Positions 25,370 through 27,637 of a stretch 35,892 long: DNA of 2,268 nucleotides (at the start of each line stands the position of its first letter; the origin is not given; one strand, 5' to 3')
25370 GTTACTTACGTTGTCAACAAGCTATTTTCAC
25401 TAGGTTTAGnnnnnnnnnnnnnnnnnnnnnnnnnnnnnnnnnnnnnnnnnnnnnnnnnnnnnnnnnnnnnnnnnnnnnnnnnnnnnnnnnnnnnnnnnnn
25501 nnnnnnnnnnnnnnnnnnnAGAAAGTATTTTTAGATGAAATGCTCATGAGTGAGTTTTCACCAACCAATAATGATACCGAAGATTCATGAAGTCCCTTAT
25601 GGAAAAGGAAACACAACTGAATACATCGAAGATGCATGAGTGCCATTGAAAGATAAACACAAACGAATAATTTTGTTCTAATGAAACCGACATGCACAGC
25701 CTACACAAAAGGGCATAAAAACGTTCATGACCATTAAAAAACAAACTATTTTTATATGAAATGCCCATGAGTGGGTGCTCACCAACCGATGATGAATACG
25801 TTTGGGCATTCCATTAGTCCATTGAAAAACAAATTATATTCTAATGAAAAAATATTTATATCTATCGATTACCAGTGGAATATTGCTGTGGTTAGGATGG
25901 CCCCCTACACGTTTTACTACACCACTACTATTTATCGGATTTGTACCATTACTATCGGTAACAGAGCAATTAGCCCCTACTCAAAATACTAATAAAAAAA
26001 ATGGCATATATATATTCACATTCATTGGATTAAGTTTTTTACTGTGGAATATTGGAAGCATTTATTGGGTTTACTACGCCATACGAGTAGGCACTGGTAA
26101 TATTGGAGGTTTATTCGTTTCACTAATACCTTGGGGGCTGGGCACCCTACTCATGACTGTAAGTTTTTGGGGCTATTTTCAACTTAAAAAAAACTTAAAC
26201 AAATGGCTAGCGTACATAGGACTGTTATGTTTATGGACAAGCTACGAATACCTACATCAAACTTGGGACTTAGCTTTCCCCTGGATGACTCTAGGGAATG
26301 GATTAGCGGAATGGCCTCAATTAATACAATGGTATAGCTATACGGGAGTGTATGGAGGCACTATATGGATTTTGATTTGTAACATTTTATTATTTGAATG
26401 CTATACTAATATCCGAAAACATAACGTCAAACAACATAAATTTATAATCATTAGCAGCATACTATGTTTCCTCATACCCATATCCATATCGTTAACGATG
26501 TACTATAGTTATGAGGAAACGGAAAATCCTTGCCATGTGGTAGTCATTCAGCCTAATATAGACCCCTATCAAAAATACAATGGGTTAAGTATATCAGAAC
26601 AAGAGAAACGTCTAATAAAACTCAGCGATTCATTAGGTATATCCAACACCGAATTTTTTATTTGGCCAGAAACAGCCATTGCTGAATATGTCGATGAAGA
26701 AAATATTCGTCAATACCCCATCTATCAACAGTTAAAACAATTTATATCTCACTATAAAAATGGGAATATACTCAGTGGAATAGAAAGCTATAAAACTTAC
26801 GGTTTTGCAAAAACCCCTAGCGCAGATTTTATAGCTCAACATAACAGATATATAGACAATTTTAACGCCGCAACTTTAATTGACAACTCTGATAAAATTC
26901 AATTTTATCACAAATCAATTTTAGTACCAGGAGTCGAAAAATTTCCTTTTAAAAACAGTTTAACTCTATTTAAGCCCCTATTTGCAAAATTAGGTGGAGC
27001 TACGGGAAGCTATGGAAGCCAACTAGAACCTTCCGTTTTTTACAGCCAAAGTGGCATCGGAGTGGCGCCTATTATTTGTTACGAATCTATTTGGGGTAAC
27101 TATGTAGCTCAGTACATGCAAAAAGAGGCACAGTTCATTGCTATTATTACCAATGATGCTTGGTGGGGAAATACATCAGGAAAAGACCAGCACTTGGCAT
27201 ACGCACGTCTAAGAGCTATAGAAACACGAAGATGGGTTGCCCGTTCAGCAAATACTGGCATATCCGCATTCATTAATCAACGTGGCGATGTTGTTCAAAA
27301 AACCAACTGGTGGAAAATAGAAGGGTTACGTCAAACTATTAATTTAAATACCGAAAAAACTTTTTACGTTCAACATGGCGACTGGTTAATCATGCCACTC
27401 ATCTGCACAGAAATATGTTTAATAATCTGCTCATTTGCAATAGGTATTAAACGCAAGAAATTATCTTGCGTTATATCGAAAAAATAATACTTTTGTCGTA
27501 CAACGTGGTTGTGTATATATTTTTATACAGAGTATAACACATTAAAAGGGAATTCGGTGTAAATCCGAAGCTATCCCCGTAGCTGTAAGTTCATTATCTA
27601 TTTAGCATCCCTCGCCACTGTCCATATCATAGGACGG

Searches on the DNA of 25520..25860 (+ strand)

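Call 30: search_rna_families(sources=[L007, L012, L017, L018, L021, L023, L034, L046, L072, L077, L082, L090, L094, L014, L033, L102], threshold=gathering)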
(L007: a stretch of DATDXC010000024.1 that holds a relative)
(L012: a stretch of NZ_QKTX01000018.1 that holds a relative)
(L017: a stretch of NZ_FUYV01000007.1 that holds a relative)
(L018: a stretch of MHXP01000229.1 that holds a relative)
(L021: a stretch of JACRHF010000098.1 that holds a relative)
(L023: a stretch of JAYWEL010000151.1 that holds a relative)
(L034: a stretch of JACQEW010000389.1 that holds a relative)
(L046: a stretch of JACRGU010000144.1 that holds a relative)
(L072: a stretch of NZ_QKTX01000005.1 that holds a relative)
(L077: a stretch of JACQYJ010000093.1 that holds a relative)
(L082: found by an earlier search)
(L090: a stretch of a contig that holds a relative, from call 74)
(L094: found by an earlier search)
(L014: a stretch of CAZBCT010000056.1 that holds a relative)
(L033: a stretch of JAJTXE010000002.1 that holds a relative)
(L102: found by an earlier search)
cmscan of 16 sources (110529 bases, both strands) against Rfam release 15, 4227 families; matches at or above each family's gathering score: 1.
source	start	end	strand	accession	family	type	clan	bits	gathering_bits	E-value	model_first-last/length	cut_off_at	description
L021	3449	3528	-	RF00005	tRNA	Gene; tRNA;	CL00001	56.7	29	2.4e-09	1-71/71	no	tRNA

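Call 48: build_rna_model(alignment_id=A2, structure=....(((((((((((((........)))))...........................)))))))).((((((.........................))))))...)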
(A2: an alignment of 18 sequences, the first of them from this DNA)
Model R1 built from alignment A2 (18 sequences, 106 columns); structure: as given.
model positions 97; base pairs 19; branch points 1; effective number of sequences 2.57; information 0.59 bits per position. Calibrated on 0.2 Mb of random sequence (short: E-values are rough).
structure used (alignment columns):
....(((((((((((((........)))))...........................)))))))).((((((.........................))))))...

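Call 49: search_with_rna_model(model_id=R1, source=window, filters=off, max_evalue=10, show_alignments=8)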
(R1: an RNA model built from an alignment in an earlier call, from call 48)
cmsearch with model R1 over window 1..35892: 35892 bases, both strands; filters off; matches with E-value up to 10: 33.
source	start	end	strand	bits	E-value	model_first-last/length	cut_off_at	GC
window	25756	25849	+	82.3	3.5e-15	1-97/97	no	0.37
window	12335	12427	-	72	5.6e-13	1-97/97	no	0.32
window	19346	19437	-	66.2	1e-11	1-97/97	no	0.35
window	12626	12731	-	37.7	1.4e-05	1-97/97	no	0.27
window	25535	25625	+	23.9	0.013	1-97/97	no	0.36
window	25723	25814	-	19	0.15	1-97/97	no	0.38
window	25681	25755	+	18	0.24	1-97/97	no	0.33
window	8330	8406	+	17.7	0.29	1-97/97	no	0.27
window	5622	5666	+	17.3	0.35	1-97/97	no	0.24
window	27446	27546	+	15.6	0.79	1-97/97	no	0.26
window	14161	14259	+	15.2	0.96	1-97/97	no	0.3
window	673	720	+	14.8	1.2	1-97/97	no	0.27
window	5023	5074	+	14.6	1.3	1-97/97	no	0.29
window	18881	18948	+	14.6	1.3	1-97/97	no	0.28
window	19251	19305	+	14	1.7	1-97/97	no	0.2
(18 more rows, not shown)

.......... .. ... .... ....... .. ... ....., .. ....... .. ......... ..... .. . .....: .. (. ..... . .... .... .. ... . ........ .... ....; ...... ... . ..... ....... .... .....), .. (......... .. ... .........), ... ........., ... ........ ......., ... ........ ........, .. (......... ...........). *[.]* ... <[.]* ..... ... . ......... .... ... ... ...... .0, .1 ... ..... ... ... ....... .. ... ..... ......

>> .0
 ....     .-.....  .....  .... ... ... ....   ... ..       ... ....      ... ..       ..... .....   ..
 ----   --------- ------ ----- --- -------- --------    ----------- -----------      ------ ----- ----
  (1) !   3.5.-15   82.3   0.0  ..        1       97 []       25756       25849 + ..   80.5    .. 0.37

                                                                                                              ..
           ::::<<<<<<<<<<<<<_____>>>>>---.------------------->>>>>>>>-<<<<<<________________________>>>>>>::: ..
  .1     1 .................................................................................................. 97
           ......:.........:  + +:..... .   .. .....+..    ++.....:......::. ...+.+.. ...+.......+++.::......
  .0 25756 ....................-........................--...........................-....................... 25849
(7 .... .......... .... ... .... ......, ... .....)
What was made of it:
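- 25756..25849 (+): Best-preserved unit. Its terminal ATGAAA (25844-25849) is the lnt start codon. Covariance-model score 82 bits (call 49).
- On MITE: 7 clear and 3 weak units in 36 kb (call 49).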

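Call 61: search_with_rna_model(model_id=R1, sources=[L109, L110, L104, L105, L107], filters=off, max_evalue=1, show_alignments=6)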
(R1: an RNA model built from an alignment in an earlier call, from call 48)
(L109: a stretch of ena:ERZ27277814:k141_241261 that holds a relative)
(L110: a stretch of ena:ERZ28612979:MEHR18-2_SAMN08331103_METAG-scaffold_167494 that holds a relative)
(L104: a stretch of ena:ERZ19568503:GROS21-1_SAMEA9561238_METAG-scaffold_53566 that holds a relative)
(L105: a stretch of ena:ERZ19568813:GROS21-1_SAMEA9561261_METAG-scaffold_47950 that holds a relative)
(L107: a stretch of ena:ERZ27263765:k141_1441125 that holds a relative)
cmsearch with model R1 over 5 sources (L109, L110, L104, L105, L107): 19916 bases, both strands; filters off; matches with E-value up to 1: 15.
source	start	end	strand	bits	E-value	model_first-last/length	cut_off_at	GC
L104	84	175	+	66.2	5.7e-12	1-97/97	no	0.35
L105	523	614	+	66.2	5.7e-12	1-97/97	no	0.35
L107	475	566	+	66.2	5.7e-12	1-97/97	no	0.35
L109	10083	10197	+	50.3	1.5e-08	1-97/97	no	0.43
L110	4367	4481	+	50.3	1.5e-08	1-97/97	no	0.43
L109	5745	5822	+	47.5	5.9e-08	1-97/97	no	0.24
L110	29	106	+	47.5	5.9e-08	1-97/97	no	0.24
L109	5633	5723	+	29.4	0.00048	1-97/97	no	0.44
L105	488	585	-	15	0.6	1-97/97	no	0.32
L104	580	647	-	14.6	0.71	1-97/97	no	0.28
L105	1019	1086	-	14.6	0.71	1-97/97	no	0.28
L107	964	1031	-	14.6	0.71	1-97/97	no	0.28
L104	216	270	-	14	0.97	1-97/97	no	0.2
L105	655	709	-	14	0.97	1-97/97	no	0.2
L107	607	661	-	14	0.97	1-97/97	no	0.2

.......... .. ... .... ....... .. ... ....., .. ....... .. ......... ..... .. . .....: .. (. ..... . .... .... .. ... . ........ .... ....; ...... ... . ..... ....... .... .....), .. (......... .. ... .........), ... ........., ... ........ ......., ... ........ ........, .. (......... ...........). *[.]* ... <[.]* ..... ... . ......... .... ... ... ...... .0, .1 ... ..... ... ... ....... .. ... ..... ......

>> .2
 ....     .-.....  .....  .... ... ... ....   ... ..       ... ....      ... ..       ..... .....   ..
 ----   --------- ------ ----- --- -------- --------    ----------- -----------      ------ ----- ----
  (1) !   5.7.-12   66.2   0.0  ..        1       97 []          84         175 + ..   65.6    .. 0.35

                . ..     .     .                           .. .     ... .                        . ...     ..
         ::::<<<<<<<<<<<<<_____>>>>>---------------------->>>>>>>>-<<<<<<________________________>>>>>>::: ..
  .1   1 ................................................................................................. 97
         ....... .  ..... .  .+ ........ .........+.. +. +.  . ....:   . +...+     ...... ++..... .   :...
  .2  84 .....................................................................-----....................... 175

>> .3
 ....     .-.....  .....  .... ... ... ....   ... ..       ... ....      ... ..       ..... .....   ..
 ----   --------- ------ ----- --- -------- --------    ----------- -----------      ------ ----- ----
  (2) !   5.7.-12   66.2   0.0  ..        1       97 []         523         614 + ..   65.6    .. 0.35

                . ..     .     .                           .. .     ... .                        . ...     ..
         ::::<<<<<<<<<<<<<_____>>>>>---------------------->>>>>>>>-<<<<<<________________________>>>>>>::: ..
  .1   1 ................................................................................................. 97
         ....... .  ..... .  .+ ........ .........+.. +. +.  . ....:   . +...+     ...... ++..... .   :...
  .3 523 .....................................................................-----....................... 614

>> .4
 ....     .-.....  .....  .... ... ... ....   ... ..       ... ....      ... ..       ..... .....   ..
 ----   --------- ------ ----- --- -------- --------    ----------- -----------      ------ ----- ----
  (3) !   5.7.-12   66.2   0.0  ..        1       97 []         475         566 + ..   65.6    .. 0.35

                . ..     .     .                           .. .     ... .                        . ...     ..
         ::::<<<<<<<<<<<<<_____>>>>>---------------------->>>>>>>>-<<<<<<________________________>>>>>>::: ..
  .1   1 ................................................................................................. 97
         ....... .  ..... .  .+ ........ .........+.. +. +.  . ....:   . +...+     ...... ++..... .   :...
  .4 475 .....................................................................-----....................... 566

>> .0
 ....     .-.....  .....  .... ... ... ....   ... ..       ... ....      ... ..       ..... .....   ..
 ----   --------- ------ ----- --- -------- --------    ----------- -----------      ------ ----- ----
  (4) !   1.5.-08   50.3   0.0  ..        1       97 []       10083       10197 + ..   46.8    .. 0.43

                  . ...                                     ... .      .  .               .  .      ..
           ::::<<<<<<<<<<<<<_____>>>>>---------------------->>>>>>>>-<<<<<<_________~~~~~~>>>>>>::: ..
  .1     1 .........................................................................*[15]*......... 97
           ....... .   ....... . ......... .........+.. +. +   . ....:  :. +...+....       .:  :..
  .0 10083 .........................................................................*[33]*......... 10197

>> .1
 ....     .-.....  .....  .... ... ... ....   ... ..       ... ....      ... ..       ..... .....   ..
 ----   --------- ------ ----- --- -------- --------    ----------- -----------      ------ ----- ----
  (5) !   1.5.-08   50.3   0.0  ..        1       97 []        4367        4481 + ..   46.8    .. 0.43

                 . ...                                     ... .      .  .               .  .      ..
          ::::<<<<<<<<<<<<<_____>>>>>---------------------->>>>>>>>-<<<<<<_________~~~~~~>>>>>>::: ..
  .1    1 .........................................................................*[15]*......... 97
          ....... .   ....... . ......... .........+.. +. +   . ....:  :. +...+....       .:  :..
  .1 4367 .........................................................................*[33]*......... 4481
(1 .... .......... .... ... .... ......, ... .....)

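Call 74: search_with_rna_model(model_id=R1, sources=[L003, L009, L012, L013, L015, L017, L020, L022, L023, L024, L026, L031, L035, L038, L045, L050, L055, L061, L064, L067, L069, L072, L073, L074, L079, L081, L087, L090, L096, L097, L098, L099, L101, L109], filters=default, max_evalue=0.001, make_alignment=true)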
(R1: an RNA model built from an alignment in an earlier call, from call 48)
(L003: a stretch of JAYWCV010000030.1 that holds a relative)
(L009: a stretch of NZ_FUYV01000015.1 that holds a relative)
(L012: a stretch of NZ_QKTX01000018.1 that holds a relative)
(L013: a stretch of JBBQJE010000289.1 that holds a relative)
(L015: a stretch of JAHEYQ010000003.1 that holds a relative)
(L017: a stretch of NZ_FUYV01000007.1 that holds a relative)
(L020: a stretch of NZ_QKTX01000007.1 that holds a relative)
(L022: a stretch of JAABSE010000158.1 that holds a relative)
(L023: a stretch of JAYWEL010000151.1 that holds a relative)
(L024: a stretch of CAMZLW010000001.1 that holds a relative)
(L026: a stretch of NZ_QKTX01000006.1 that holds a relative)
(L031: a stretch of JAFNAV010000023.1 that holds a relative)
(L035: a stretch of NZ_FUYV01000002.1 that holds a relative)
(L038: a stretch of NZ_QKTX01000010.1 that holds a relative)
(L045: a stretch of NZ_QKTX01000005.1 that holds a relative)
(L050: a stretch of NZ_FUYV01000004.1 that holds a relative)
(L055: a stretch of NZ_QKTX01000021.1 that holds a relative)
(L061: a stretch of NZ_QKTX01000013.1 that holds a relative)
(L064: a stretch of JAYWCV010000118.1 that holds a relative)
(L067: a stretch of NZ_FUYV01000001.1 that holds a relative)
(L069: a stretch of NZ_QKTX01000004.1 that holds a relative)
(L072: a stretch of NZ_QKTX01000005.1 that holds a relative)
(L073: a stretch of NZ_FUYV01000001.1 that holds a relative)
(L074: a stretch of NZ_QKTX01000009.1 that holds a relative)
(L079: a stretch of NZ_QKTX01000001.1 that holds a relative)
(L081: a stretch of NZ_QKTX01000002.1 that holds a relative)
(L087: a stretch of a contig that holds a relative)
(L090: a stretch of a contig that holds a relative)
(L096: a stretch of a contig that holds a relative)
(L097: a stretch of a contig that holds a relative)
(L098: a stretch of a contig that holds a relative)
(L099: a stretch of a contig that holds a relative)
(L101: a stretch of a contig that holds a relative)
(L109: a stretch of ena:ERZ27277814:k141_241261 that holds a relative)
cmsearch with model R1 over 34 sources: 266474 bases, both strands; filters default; matches with E-value up to 0.001: 39.
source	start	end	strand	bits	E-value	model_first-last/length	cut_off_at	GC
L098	2968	3064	-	99.5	5.2e-18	1-97/97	no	0.32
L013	409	505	+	99.2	6e-18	1-97/97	no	0.34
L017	6023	6125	-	92.5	1.7e-16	1-97/97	no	0.35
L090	5559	5661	-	92.5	1.7e-16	1-97/97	no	0.35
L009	3951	4053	+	91.2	3.1e-16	1-97/97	no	0.38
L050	3097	3199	-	91.2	3.1e-16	1-97/97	no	0.38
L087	3207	3309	-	91.2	3.1e-16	1-97/97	no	0.38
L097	3575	3677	+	91.2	3.1e-16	1-97/97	no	0.38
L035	316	418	-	90.8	3.8e-16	1-97/97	no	0.35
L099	3261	3363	-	90.7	4e-16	1-97/97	no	0.34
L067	7532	7634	+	89.3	8.1e-16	1-97/97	no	0.38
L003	3325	3422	-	87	2.4e-15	1-97/97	no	0.33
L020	2761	2855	+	83.2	1.7e-14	1-97/97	no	0.38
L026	4547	4641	-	83.2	1.7e-14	1-97/97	no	0.38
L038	2324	2418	-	83.2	1.7e-14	1-97/97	no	0.38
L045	3034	3128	+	83.2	1.7e-14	1-97/97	no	0.38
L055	6184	6278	-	83.2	1.7e-14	1-97/97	no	0.38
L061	7226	7320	-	83.2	1.7e-14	1-97/97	no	0.38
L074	1917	2011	+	83.2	1.7e-14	1-97/97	no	0.38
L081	2929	3023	-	83.2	1.7e-14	1-97/97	no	0.38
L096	5539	5633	+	83.2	1.7e-14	1-97/97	no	0.38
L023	324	421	+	81.1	4.6e-14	1-97/97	no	0.35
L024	5127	5220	+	77.4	3e-13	1-97/97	no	0.28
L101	398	520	-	70.1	1.1e-11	1-97/97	no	0.37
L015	5010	5105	+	69.2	1.7e-11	1-97/97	no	0.25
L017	6131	6222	-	66.1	8.1e-11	1-97/97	no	0.35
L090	5667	5758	-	64.3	1.9e-10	1-97/97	no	0.38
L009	6912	7006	-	55.2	1.8e-08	1-97/97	no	0.35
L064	465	536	+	50.4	1.9e-07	1-97/97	no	0.43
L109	10083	10197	+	50.3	2e-07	1-97/97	no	0.43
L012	3989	4107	-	49.7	2.7e-07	1-97/97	no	0.41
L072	1184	1302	+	49.7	2.7e-07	1-97/97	no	0.41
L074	1545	1663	+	49.7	2.7e-07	1-97/97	no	0.41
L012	4313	4431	-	47.6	7.8e-07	1-97/97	no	0.4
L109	5745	5822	+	47.5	7.8e-07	1-97/97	no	0.24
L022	377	478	+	44.2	4.1e-06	1-97/97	no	0.38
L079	3079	3157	-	40.3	2.8e-05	1-97/97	no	0.47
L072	1422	1507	+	40.3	2.8e-05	1-97/97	no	0.34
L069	6227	6294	+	34.3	0.00056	1-97/97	no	0.44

Alignment A5: 39 matches aligned to the model, 170 columns, each read 5' to 3' on its own strand. Consensus structure (alignment columns), stored with it:
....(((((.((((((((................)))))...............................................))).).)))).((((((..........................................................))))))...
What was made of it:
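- On MITE: 39 covariance-model hits in 266 kb of Bacteroidota loci (call 74).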

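Call 86: search_dna_similar(query=window:25520-25860:+, collection=plasmids, mode=distant, max_evalue=0.01, max_rows=15)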
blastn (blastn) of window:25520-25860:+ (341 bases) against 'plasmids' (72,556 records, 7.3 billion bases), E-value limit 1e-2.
No match.

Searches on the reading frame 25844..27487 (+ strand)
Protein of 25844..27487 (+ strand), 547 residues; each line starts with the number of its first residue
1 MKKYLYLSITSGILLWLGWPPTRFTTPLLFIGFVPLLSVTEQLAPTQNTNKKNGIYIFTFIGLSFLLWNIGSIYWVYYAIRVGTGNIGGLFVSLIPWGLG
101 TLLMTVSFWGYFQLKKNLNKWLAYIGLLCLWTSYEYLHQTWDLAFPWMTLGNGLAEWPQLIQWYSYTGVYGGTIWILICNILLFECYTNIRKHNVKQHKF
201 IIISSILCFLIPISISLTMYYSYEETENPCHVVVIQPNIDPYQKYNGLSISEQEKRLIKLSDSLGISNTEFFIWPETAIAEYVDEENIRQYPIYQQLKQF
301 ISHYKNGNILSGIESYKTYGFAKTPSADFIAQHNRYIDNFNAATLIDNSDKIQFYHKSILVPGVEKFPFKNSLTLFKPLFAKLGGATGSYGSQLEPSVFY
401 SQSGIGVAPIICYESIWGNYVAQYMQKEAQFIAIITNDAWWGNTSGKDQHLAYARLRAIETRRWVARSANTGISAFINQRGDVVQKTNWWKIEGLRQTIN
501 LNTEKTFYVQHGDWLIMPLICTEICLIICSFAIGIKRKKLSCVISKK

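Call 15: find_encoding_contigs(protein=window:25844-27487:+, flank=10000, max_places=6)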
Protein window:25844-27487:+ (547 aa): 3 contigs read that carry it; 1 place shown.
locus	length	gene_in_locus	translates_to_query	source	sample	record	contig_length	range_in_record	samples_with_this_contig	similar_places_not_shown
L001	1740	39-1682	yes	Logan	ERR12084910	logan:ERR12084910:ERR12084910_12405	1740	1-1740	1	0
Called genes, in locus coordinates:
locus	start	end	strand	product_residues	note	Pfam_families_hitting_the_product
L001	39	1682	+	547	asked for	PF20154:LNT_N, PF00795:CN_hydrolase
